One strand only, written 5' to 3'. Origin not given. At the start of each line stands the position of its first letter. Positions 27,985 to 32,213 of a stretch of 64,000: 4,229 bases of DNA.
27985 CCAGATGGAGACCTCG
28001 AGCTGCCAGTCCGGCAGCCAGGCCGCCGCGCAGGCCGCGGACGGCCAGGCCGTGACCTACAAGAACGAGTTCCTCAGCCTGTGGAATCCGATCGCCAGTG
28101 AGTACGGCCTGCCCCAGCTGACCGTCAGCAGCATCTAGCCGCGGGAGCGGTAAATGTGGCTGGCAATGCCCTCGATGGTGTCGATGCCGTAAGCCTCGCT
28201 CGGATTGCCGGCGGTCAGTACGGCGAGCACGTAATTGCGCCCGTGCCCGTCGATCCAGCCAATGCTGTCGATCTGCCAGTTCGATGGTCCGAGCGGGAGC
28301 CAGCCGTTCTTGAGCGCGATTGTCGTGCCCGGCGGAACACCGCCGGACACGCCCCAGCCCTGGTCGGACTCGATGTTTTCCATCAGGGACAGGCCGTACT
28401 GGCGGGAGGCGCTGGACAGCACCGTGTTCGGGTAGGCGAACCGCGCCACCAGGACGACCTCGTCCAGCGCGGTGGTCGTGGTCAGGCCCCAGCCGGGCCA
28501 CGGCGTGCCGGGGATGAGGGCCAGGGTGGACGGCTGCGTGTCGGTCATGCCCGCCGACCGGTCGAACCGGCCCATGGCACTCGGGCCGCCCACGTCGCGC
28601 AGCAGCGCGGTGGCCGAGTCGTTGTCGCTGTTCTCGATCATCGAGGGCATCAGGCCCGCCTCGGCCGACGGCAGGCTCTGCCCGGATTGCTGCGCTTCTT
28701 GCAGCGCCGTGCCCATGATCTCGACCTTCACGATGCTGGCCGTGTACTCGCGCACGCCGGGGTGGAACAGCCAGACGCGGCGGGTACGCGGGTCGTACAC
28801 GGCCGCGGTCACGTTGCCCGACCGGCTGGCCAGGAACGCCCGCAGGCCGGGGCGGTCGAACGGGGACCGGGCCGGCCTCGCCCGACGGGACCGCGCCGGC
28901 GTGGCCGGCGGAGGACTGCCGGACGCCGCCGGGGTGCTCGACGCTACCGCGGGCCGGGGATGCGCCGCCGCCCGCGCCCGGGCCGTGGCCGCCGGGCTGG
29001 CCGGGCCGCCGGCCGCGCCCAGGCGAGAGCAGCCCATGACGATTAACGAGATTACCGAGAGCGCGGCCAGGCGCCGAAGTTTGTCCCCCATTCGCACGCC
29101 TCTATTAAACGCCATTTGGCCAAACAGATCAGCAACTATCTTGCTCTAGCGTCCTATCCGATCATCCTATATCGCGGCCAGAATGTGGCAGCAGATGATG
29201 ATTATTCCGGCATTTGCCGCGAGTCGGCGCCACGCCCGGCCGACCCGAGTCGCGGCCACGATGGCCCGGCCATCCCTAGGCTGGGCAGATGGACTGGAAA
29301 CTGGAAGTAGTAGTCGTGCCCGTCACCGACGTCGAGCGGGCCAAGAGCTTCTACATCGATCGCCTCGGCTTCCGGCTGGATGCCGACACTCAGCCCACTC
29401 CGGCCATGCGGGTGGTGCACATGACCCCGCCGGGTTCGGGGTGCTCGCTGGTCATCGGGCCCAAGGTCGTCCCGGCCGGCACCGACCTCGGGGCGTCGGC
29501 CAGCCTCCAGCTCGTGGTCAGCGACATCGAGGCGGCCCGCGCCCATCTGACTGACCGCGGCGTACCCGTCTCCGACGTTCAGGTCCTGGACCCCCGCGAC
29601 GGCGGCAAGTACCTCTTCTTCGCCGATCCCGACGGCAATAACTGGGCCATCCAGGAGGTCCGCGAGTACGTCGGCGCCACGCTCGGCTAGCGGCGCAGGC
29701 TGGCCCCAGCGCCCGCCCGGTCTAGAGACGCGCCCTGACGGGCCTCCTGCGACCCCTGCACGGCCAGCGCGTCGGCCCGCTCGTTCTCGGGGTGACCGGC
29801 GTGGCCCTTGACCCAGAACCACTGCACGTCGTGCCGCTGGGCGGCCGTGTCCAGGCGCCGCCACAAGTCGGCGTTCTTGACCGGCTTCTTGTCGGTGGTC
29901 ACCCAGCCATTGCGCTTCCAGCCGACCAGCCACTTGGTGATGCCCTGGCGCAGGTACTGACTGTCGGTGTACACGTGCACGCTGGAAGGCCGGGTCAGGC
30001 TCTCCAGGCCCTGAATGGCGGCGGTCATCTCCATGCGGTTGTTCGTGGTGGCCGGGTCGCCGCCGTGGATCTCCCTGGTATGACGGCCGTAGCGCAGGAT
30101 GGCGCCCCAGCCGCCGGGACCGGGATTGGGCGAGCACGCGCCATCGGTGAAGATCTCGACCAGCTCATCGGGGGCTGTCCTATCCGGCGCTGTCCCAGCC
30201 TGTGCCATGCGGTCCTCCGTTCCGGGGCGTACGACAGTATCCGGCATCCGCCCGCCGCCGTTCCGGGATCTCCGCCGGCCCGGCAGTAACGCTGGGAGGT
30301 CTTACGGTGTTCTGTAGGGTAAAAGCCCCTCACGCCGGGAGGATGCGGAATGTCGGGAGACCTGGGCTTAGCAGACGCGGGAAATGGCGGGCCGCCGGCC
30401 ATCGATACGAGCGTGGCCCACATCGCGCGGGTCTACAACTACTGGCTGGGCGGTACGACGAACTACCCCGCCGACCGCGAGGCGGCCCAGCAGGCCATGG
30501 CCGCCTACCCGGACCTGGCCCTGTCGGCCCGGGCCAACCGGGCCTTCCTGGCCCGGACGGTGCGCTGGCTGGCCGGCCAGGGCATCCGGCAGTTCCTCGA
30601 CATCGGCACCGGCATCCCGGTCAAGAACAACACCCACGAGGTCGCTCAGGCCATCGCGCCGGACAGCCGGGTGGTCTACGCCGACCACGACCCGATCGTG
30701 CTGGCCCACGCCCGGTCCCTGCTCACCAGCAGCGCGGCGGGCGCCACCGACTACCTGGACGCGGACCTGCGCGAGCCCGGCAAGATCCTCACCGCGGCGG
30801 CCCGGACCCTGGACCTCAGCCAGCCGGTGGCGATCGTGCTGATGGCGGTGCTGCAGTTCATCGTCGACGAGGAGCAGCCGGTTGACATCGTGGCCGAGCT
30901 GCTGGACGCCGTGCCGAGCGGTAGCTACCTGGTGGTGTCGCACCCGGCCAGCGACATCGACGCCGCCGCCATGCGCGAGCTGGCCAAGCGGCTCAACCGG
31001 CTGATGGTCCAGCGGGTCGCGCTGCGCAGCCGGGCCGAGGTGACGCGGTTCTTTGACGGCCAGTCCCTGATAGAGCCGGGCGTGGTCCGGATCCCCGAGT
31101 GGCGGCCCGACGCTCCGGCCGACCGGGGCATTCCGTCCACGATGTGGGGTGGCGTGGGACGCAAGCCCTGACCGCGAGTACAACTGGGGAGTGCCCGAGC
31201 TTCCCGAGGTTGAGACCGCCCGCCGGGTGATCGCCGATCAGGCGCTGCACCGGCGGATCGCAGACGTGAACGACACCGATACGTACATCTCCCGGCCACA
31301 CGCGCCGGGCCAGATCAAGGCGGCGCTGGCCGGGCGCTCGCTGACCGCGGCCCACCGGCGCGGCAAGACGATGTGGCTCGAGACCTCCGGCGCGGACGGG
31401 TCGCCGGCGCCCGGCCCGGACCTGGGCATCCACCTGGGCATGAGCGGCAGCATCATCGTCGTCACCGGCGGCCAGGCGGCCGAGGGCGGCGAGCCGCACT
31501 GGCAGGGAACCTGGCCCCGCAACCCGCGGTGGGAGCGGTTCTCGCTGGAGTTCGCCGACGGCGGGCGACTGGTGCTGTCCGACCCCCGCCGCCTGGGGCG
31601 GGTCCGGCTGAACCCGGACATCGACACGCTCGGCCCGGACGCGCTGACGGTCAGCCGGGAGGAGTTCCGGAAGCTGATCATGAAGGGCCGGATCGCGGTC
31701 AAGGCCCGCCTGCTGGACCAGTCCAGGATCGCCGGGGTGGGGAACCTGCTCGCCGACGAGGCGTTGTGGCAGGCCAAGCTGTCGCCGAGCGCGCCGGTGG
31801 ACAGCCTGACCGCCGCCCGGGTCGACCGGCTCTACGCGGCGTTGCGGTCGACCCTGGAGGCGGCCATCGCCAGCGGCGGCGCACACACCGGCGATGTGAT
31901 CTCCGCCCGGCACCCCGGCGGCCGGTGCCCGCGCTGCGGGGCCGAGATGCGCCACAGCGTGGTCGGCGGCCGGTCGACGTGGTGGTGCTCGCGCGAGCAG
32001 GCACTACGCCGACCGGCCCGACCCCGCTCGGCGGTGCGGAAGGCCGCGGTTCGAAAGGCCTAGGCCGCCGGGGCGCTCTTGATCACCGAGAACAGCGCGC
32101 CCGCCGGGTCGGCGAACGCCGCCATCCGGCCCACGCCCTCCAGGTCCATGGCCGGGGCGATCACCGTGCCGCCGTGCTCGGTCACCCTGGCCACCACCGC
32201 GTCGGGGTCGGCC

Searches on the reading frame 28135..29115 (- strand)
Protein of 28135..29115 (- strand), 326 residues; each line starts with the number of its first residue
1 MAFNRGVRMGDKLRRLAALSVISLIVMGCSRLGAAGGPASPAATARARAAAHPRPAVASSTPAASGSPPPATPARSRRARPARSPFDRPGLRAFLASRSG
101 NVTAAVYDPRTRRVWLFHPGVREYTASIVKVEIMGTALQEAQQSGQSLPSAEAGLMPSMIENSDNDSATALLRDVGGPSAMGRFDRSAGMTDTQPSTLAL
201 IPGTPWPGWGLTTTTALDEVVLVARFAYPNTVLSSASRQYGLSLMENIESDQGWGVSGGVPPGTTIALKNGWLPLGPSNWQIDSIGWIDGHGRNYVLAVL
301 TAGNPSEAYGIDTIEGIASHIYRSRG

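Call 56: search_protein_families(library=pfam, proteins=[window:28135-29115:-], max_evalue=0.00001)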
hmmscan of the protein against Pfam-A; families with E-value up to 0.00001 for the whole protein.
window:28135-29115:- (326 aa): 1 family
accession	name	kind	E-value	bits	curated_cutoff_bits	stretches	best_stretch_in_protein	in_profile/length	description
PF13354.11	Beta-lactamase2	-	8.8e-11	42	22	1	156-301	79-214/214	Beta-lactamase enzyme family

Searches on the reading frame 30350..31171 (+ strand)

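Call 56: search_protein_families(library=pfam, proteins=[window:30350-31171:+], max_evalue=0.00001)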
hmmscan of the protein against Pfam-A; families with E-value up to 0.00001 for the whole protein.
window:30350-31171:+ (273 aa): 1 family
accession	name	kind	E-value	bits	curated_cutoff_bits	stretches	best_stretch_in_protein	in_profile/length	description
PF04672.18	Methyltransf_19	-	2.1e-100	336.1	26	1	16-273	6-268/268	S-adenosyl methyltransferase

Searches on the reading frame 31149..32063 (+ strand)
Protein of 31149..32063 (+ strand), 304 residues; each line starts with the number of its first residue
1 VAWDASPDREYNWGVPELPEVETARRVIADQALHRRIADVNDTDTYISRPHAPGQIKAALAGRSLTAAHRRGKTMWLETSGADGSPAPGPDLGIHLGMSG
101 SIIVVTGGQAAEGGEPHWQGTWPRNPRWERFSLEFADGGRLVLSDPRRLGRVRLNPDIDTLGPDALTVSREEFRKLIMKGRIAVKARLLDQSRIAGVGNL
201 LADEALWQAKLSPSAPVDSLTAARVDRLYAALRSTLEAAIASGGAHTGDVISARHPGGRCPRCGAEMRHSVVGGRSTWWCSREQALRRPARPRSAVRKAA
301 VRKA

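Call 56: search_protein_families(library=pfam, proteins=[window:31149-32063:+], max_evalue=0.00001)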
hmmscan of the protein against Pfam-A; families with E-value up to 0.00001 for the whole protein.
window:31149-32063:+ (304 aa): 2 families
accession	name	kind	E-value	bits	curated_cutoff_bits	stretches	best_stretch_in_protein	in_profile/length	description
PF01149.29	Fapy_DNA_glyco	-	6.6e-26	91.7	25.5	1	16-152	2-117/117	Formamidopyrimidine-DNA glycosylase N-terminal domain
PF06831.19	H2TH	-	1.1e-18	67.4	34.7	1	161-246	1-88/93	Formamidopyrimidine-DNA glycosylase H2TH domain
